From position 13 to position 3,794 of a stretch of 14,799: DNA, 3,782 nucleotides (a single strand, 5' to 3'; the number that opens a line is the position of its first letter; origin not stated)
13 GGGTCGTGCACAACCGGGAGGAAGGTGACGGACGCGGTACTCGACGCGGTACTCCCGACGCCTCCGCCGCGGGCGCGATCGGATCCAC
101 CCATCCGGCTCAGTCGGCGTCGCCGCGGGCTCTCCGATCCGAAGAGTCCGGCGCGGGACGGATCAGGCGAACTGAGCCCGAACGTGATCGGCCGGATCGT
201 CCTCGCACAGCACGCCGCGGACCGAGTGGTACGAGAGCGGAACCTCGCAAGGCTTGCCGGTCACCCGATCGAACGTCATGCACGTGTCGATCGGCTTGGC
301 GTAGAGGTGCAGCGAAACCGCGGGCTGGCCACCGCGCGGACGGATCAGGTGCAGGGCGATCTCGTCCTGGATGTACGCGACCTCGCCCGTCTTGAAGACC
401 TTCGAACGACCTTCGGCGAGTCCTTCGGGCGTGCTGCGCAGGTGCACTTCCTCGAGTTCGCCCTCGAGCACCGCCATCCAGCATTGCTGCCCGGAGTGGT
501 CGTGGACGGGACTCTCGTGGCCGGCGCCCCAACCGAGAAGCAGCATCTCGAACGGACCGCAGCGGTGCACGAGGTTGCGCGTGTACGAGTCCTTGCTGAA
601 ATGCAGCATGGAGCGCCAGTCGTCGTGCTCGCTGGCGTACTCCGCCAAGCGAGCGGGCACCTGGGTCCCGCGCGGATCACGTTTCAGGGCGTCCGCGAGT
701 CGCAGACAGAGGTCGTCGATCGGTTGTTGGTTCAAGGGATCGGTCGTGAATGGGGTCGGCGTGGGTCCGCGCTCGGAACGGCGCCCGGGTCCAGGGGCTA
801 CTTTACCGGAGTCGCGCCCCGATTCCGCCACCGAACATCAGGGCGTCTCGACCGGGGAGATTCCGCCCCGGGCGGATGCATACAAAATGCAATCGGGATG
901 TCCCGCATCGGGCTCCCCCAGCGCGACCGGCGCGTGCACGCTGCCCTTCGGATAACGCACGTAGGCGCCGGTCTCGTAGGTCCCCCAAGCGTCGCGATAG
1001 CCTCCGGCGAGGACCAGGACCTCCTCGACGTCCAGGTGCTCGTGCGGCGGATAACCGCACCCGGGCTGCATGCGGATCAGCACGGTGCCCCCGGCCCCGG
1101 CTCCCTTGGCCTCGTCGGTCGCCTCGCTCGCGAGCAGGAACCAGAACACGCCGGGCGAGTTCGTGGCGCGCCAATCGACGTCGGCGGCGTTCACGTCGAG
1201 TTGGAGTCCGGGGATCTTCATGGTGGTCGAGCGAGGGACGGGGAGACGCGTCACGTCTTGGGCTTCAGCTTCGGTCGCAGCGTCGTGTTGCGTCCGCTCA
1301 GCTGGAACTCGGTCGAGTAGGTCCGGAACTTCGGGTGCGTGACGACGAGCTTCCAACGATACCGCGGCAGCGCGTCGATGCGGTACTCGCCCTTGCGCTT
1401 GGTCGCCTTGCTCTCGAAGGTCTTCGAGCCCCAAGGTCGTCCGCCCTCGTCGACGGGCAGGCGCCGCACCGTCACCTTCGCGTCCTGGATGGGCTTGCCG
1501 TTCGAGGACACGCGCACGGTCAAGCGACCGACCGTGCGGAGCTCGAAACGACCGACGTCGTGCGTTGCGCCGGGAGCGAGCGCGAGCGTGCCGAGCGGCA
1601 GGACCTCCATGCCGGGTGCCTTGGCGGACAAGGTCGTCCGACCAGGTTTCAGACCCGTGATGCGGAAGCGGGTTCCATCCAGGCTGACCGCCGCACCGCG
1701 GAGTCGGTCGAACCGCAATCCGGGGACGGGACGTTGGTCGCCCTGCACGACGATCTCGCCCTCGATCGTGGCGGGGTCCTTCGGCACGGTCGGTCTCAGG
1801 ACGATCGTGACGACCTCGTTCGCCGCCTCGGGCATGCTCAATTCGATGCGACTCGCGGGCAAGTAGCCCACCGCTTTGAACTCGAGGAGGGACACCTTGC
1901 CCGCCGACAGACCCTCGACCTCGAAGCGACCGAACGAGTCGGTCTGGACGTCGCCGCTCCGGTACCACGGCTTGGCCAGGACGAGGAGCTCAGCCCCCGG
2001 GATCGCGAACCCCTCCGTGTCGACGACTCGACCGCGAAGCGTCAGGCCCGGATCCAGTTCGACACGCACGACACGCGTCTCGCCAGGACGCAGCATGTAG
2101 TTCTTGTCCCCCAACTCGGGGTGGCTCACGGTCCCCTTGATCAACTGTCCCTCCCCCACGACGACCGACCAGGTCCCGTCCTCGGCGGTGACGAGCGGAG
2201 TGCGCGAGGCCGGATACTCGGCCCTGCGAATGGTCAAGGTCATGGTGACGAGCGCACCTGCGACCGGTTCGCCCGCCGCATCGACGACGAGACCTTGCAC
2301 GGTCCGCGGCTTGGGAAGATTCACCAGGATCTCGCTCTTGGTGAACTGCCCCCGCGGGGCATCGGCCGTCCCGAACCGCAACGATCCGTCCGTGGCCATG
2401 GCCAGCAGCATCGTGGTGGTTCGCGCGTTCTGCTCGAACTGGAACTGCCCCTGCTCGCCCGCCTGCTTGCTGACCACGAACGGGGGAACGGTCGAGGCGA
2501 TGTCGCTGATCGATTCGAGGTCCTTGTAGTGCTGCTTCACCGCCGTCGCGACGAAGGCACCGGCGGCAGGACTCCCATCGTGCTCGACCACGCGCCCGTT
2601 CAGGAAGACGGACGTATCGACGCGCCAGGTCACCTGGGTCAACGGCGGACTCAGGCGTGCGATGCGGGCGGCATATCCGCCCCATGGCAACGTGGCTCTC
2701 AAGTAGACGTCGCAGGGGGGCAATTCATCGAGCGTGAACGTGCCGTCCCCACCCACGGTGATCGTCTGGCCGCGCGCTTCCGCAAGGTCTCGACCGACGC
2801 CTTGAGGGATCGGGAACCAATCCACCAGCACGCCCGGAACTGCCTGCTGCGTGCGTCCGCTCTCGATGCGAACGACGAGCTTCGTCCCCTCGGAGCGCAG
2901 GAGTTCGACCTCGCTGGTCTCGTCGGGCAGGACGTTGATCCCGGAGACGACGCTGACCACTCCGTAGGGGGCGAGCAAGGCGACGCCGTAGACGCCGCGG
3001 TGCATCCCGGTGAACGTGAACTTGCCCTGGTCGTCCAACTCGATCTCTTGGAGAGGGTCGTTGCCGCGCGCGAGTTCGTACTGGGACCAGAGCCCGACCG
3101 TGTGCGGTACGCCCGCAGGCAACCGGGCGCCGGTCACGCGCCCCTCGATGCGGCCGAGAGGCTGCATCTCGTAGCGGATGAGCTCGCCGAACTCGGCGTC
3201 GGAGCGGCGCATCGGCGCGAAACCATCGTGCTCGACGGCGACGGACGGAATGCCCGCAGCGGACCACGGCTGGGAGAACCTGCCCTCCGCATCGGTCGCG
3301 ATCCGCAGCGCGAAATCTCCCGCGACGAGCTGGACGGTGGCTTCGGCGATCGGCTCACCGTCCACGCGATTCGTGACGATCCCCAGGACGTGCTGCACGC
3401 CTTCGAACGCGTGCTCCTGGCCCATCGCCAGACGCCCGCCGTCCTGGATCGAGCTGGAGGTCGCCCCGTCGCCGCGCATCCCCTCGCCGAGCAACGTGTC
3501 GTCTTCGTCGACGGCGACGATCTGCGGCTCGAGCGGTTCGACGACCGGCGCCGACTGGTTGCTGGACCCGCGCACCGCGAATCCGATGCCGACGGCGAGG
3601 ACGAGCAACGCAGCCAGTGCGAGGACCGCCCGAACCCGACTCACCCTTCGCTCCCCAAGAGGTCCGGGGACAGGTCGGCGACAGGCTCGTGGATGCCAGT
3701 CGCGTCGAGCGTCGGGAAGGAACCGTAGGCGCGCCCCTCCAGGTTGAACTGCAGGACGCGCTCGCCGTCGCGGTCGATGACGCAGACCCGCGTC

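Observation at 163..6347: Sigma-less anti-sigma operon coupling a zf-HC2 membrane sensor to a beta-sandwich repeat protein, a separate ChrR-type cupin and cysteine dioxygenase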

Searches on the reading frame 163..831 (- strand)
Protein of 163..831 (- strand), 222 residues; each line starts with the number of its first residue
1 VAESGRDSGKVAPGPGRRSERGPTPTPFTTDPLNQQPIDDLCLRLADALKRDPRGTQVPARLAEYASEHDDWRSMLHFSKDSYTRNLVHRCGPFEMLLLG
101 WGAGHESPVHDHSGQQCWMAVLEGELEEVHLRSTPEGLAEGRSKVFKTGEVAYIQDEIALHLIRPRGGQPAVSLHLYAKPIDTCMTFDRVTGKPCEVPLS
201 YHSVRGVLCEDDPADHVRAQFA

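Call 5: search_protein_families(library=pfam, proteins=[window:163-831:-], max_evalue=0.01)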
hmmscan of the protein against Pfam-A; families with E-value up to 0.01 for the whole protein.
window:163-831:- (222 aa): 1 family
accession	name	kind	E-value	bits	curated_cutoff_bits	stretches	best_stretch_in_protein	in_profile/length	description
PF05995.18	CDO_I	-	1.8e-27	96.4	23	1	40-189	14-169/170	Cysteine dioxygenase type I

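Call 14: search_protein_families(library=ncbifam, proteins=[window:163-831:-], max_evalue=0.01)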
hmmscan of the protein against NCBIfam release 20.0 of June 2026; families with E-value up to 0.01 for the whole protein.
window:163-831:- (222 aa): 0 families

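Call 49: search_solved_structures(query=window:163-831:-, max_evalue=0.001, show_alignments=2)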
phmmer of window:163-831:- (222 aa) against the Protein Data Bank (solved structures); distinct sequences matched with E-value up to 0.001: 23.
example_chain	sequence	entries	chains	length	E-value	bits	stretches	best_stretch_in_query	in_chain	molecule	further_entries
2ic1_A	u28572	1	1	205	8.5e-30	107.3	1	29-208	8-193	Cysteine dioxygenase type 1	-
8vl9_D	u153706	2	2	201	1.5e-29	106.5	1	38-208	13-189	Cysteine dioxygenase type 1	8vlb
6bgf_A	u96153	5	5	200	2.1e-29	106.1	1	38-208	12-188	Cysteine dioxygenase type 1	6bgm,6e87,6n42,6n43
6u4s_A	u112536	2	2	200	5.1e-29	104.8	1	37-207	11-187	Cysteine dioxygenase type 1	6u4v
2atf_A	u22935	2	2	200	1.8e-28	103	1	36-207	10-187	Cysteine dioxygenase type I | Cysteine dioxygenase type 1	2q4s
2b5h_A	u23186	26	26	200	1.8e-28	103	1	37-207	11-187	Cysteine dioxygenase type I | Cysteine dioxygenase type 1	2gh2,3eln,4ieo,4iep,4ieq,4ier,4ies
4yni_A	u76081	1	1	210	2.1e-28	102.8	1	37-207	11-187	Cysteine dioxygenase type 1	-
6bpr_A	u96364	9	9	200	3e-28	102.3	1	38-208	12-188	Cysteine dioxygenase type 1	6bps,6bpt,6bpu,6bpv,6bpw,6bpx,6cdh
4xet_A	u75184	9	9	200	6.7e-28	101.1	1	37-207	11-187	Cysteine dioxygenase type 1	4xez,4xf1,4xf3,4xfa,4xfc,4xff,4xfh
4ubh_A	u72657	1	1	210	7.7e-28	100.9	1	37-207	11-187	Cysteine dioxygenase type 1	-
6u1m_A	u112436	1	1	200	9.2e-28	100.7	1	37-207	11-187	Cysteine dioxygenase type 1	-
5ezw_A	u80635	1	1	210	1.1e-27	100.5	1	37-207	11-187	Cysteine dioxygenase type 1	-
4ysf_A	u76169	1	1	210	2e-27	99.6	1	37-207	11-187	Cysteine dioxygenase type 1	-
5efu_A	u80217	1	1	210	2.8e-27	99.1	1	37-207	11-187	Cysteine dioxygenase type 1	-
6u4l_A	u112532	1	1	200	3.3e-27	98.9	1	37-207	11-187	Cysteine dioxygenase type 1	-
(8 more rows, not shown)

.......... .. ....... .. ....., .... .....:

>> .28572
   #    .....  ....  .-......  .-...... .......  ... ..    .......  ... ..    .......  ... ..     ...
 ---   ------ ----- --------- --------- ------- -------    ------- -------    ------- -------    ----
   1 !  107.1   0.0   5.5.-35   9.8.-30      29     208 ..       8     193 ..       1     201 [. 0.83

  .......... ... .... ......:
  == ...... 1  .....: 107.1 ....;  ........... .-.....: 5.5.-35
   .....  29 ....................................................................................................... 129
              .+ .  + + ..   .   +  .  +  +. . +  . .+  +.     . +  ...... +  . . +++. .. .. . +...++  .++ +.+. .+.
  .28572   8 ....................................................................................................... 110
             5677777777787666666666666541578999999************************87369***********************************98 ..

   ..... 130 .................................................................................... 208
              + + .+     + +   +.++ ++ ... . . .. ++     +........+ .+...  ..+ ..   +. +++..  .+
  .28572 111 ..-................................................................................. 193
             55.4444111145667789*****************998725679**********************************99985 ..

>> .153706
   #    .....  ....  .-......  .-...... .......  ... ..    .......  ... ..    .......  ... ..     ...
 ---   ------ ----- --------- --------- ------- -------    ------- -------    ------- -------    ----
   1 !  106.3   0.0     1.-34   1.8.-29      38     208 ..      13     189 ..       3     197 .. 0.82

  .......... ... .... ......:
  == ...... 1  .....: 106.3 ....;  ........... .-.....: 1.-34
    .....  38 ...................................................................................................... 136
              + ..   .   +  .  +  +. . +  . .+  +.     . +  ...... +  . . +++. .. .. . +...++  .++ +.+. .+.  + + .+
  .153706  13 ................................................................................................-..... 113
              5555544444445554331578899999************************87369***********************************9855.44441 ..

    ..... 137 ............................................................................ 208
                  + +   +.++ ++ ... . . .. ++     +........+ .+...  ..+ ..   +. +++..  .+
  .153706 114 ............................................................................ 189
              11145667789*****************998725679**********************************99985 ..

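Call 60: find_encoding_contigs(protein=window:163-831:-, flank=10000, max_places=2)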
Protein window:163-831:- (222 aa): no gene with exactly this product is on record in the collection.

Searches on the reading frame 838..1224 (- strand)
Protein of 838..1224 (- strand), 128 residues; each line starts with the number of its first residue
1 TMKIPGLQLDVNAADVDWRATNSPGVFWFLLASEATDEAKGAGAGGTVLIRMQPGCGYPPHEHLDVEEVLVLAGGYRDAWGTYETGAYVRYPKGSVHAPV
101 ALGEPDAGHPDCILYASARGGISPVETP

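Call 5: search_protein_families(library=pfam, proteins=[window:838-1224:-], max_evalue=0.01)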
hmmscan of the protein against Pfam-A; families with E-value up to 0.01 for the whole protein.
window:838-1224:- (128 aa): 3 families
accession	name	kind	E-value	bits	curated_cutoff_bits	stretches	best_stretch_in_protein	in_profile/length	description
PF12973.13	Cupin_7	-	1.4e-17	63.9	27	1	11-102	6-90/105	ChrR Cupin-like domain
PF16867.11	DMSP_lyase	-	0.00023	21.4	27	1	52-101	102-155/162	Dimethlysulfonioproprionate lyase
PF07883.17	Cupin_2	-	0.0019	18.3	27.2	1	49-104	2-61/70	Cupin domain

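Call 14: search_protein_families(library=ncbifam, proteins=[window:838-1221:-], max_evalue=0.01)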
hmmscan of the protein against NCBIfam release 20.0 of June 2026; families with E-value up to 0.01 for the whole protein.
window:838-1221:- (127 aa): 2 families
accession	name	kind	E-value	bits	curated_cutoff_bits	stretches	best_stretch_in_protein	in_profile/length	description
NF051881.1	StressantisigmaChrR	equivalog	6.2e-06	25.9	300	1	42-100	119-177/209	cadmium/peroxide/UV radiation responsive anti-sigma factor ChrR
TIGR02451.1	anti_sig_ChrR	subfamily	9.2e-06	25.6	124.5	1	46-103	130-187/216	ChrR family anti-sigma-E factor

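Call 50: search_solved_structures(query=window:838-1221:-, max_evalue=0.1, show_alignments=2)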
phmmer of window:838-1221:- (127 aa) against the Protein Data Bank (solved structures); distinct sequences matched with E-value up to 0.1: 1.
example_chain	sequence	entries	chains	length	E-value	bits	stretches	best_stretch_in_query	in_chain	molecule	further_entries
3o14_A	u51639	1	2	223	5.7e-08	36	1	15-99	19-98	Anti-ECFsigma factor, ChrR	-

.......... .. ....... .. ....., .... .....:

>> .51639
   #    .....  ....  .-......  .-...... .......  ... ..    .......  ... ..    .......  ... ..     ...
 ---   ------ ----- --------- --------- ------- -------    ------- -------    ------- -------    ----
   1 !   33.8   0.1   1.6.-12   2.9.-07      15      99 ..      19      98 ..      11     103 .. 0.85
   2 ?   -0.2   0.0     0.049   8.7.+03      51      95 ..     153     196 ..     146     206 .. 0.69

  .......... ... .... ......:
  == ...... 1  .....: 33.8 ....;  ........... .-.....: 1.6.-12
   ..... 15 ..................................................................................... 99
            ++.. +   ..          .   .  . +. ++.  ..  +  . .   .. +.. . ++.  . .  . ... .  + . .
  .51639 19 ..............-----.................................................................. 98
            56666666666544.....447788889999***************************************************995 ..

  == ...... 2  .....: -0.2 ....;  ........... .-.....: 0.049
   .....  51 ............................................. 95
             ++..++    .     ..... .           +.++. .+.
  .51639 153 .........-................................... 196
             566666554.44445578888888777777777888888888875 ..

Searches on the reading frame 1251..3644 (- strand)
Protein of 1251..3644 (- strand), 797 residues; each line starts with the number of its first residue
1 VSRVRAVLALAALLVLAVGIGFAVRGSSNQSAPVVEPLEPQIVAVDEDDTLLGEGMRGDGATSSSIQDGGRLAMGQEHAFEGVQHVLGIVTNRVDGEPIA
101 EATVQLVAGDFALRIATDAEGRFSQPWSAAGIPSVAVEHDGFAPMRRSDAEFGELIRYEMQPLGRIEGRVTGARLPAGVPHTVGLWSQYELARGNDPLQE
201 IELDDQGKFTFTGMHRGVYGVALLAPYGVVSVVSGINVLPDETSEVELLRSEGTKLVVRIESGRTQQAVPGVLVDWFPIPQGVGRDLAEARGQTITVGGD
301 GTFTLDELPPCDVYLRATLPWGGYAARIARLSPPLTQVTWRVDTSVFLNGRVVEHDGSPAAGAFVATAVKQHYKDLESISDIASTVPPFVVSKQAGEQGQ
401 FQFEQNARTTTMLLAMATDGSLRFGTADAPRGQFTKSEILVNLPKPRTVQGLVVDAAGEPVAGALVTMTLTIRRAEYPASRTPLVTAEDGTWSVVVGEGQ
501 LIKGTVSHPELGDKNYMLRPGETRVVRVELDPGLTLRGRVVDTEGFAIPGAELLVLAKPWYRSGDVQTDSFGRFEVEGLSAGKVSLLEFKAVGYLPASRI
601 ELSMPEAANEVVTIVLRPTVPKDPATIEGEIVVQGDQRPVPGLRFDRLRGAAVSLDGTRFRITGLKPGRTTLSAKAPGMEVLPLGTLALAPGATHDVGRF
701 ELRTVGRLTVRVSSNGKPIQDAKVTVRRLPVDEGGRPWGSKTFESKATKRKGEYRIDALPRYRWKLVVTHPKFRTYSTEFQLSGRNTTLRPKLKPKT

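Call 5: search_protein_families(library=pfam, proteins=[window:1251-3644:-], max_evalue=0.01)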
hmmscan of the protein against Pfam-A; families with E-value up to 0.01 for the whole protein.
window:1251-3644:- (797 aa): 12 families
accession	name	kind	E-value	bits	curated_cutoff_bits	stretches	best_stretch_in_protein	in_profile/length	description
PF13620.12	CarboxypepD_reg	-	1e-47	160.8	32.3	4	535-616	1-81/82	Carboxypeptidase regulatory-like domain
PF13715.12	CarbopepD_reg_2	-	5.1e-16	58.9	32.2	1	537-602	2-64/88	CarboxypepD_reg-like domain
PF10670.15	DUF4198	-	3.7e-07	30.9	34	0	94-139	155-207/209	Domain of unknown function (DUF4198)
PF20598.4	DUF6795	-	2.4e-06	28.2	27.4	0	450-493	2-42/103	Domain of unknown function (DUF6795)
PF00775.27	Dioxygenase_C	-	5.9e-06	26.3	27.3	0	448-468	31-51/182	Dioxygenase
PF02369.22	Big_1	-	7.3e-06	26.4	34.9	0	448-494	20-64/93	Bacterial Ig-like domain (group 1)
PF17802.7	SpaA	-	8.2e-06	26.3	23.1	0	542-602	9-74/91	Prealbumin-like fold domain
PF15976.11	CooC_C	-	1.9e-05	25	29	0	520-580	3-57/93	CS1-pili formation C-terminal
PF17210.9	SdrD_B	-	6.7e-05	23.5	29.7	0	199-264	40-103/112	SdrD B-like domain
PF17789.7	MG4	-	0.00012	22.7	24.7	0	449-495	18-59/95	Macroglobulin domain MG4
PF13115.11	YtkA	-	0.00037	21.5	25.9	0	708-757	24-71/85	YtkA-like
PF24107.1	DUF7382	-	0.00059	20.1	27.4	0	447-467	20-40/65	Domain of unknown function (DUF7382)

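Call 14: search_protein_families(library=ncbifam, proteins=[window:1251-3644:-], max_evalue=0.01)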
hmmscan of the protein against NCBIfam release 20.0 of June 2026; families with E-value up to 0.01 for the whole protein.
window:1251-3644:- (797 aa): 2 families
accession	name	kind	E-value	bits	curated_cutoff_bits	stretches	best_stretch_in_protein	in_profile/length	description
TIGR04134.1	lipo_with_rSAM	hypoth_equivalog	8.9e-08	32.3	39.8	0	713-758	48-91/150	radical SAM-associated putative lipoprotein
TIGR04056.1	OMP_RagA_SusC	subfamily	0.00017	20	368.25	0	535-598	2-58/981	SusC/RagA family TonB-linked outer membrane protein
